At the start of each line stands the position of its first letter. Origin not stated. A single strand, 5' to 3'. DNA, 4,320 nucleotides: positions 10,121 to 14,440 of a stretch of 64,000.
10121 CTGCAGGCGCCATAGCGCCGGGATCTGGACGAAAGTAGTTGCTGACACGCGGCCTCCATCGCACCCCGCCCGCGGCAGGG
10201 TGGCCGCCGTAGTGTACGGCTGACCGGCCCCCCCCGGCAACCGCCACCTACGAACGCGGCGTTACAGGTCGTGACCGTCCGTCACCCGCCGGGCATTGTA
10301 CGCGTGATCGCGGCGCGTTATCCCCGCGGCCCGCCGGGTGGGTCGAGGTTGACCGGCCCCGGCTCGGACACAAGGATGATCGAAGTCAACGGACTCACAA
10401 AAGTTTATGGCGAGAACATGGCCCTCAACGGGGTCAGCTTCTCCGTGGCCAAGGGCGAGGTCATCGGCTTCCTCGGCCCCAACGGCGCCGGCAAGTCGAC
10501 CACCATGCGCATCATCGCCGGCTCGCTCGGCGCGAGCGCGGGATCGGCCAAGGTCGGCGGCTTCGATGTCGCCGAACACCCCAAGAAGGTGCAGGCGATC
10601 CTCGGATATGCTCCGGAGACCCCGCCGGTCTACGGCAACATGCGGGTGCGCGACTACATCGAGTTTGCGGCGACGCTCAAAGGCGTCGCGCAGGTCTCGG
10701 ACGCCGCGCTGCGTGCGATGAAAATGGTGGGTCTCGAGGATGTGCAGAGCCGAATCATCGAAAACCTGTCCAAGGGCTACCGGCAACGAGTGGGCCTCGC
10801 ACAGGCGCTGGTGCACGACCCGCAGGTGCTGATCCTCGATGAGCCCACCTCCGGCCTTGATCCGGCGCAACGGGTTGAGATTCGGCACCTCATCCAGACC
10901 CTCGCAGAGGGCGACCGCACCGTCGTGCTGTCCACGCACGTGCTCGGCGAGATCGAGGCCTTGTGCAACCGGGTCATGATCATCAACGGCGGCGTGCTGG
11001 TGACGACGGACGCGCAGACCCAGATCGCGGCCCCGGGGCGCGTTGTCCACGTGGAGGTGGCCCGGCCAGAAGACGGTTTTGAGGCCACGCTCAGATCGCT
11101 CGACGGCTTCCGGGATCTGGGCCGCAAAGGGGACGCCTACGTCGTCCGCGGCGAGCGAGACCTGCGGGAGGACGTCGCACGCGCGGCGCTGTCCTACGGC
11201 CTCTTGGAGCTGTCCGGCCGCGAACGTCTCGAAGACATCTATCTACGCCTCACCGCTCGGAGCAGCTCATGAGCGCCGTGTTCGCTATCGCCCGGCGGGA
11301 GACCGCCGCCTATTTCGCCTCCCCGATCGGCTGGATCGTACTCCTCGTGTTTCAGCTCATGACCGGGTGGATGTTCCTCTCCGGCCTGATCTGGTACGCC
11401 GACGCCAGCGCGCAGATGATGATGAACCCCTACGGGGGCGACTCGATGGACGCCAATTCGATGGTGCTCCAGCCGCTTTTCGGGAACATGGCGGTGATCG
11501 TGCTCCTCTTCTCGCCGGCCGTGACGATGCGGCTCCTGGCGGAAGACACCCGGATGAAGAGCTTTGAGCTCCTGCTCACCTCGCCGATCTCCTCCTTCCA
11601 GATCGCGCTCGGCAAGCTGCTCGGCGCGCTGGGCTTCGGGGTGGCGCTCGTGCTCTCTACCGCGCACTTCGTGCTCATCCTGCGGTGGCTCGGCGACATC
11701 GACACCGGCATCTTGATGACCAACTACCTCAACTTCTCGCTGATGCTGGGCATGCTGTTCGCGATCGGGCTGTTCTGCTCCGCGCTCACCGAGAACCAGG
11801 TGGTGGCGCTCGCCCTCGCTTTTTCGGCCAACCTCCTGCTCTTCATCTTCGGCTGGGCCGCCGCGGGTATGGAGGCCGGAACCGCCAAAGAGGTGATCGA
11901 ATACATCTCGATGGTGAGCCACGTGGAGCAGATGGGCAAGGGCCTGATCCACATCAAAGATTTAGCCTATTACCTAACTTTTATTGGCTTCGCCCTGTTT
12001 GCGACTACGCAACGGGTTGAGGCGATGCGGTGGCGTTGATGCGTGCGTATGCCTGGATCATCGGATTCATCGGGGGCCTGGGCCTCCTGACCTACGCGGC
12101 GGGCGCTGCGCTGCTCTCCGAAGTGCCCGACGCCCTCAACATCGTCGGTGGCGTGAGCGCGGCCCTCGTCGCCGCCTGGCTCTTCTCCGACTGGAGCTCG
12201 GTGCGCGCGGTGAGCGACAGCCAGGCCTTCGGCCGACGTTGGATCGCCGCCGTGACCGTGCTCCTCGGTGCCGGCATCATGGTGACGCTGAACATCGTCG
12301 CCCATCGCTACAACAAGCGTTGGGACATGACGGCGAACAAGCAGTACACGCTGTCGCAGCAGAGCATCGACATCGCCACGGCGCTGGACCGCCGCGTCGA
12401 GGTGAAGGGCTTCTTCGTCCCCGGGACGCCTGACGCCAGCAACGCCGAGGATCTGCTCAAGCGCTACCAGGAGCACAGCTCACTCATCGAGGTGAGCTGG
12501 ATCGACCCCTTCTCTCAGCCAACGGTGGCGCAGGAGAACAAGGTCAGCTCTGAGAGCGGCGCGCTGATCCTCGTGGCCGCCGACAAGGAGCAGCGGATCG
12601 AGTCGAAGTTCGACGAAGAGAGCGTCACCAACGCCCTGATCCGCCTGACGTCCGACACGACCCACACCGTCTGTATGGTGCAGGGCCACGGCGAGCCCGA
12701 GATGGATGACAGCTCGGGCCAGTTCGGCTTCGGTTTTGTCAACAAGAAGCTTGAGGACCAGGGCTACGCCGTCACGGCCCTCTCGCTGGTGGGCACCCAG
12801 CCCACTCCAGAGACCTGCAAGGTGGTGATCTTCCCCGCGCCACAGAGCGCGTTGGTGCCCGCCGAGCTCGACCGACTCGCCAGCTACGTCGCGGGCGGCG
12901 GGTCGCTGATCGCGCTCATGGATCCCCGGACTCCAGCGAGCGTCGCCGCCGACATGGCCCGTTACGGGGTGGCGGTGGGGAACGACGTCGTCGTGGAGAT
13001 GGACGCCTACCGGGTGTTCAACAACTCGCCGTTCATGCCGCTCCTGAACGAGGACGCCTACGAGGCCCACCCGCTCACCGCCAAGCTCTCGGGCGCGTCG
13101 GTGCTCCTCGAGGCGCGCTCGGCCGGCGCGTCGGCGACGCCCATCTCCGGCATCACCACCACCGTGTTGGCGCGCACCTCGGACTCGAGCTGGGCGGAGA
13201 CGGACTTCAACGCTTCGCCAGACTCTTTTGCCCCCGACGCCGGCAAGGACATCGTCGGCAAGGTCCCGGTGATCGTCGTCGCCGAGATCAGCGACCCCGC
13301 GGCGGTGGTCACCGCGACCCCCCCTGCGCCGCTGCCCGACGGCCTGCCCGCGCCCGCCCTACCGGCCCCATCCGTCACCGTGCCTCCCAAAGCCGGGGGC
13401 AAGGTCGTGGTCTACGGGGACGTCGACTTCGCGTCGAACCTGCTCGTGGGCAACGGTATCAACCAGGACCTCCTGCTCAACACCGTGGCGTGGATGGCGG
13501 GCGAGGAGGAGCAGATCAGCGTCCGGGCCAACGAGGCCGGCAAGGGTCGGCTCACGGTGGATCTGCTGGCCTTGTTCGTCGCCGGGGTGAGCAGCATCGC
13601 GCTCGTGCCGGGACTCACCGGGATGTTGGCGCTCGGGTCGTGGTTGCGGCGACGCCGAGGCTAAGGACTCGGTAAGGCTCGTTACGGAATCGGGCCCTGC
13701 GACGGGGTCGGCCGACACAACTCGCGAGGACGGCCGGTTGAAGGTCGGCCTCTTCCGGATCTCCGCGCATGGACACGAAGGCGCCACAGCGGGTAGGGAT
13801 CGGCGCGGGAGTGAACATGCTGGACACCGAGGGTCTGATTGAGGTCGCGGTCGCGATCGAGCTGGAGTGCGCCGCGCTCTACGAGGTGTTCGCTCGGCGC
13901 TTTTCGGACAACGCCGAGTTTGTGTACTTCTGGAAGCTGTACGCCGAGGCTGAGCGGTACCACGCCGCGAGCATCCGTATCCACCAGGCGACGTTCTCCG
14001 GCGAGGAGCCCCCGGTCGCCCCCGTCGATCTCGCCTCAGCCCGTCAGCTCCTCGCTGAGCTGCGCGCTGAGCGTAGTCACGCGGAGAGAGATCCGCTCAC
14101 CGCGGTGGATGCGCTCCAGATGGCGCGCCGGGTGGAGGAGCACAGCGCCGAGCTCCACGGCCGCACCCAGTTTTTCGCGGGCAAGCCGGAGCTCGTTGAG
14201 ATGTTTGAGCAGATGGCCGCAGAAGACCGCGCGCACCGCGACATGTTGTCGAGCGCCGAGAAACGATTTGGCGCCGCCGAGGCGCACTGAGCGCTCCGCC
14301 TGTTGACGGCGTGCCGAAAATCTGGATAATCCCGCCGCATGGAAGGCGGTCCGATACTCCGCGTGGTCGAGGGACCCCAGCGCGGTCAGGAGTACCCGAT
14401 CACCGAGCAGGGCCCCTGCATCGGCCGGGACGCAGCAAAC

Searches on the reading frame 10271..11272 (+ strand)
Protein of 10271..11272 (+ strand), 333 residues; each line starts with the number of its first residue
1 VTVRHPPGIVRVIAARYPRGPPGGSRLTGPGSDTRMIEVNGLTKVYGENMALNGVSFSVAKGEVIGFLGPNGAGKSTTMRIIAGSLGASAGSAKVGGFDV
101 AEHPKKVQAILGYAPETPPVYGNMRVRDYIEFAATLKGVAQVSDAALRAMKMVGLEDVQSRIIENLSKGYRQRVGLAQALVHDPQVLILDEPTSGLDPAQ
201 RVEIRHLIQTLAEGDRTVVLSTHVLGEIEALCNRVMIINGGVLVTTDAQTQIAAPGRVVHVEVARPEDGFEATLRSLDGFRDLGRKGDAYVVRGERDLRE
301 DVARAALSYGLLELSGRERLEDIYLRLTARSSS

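Call 8: search_protein_families(library=pfam, proteins=[window:10271-11272:+], max_evalue=0.001)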
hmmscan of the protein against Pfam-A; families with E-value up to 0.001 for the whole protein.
window:10271-11272:+ (333 aa): 3 families
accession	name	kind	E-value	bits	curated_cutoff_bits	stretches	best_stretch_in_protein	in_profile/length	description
PF00005.33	ABC_tran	-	3.1e-29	102.7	25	1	52-194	1-137/137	ABC transporter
PF13304.12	AAA_21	-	1.5e-11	45.4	27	1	154-223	226-298/304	AAA domain, putative AbiEii toxin, Type IV TA system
PF00004.35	AAA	-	0.00012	22.9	21.2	0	67-115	3-54/131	ATPase family associated with various cellular activities (AAA)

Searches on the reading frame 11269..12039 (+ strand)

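Call 8: search_protein_families(library=pfam, proteins=[window:11269-12039:+], max_evalue=0.001)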
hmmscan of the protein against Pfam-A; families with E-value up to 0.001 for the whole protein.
window:11269-12039:+ (256 aa): 3 families
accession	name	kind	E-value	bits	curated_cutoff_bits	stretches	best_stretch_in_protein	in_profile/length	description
PF12679.13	ABC2_membrane_2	-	9.9e-09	35.3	27.2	1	6-231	2-247/283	ABC-2 family transporter protein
PF12698.13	ABC2_membrane_3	-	2.2e-07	30.7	31.6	1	69-213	163-306/347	ABC-2 family transporter protein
PF12730.13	ABC2_membrane_4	-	0.00022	21.7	27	1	46-185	27-173/179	ABC-2 family transporter protein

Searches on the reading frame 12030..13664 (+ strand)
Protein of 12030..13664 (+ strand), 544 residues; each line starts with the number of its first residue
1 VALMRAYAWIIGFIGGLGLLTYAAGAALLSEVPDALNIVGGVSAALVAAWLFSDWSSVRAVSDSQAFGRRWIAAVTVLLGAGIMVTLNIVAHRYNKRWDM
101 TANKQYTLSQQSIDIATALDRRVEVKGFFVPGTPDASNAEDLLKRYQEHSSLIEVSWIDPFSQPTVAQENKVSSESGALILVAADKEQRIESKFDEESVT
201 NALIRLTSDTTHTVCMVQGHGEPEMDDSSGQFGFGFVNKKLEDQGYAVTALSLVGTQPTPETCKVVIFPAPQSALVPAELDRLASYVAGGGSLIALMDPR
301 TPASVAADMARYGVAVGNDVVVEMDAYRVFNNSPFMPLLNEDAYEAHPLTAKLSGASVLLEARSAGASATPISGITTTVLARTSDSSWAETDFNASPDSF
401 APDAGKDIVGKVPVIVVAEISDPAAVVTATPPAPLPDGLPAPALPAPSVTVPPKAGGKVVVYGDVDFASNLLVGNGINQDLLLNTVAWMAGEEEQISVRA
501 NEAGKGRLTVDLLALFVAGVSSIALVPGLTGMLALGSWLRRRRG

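Call 8: search_protein_families(library=pfam, proteins=[window:12030-13664:+], max_evalue=0.001)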
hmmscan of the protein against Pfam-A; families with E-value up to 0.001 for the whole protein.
window:12030-13664:+ (544 aa): 4 families
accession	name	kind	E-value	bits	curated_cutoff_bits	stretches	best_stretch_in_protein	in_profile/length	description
PF09822.16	ABC_transp_aux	-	4e-22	79.2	34.7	1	213-472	3-263/288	ABC-type uncharacterized transport system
PF23357.1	DUF7088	-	1.2e-08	35.5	27.8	1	103-171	2-76/105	Domain of unknown function (DUF7088)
PF23355.1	IFT52_GIFT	-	9.2e-05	22.1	27.2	1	257-330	40-117/246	IFT52 GIFT domain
PF14258.12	DUF4350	-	0.00061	20.5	30.4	0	227-418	2-158/181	Domain of unknown function (DUF4350)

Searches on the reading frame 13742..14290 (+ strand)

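Call 71: search_protein_families(library=pfam, proteins=[window:13742-14290:+], max_evalue=0.1)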
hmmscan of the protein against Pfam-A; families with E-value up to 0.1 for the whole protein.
window:13742-14290:+ (182 aa): 1 family
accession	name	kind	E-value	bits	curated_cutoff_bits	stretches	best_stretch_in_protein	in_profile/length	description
PF02915.23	Rubrerythrin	-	0.0046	17.8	22.8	1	146-176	26-56/137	Rubrerythrin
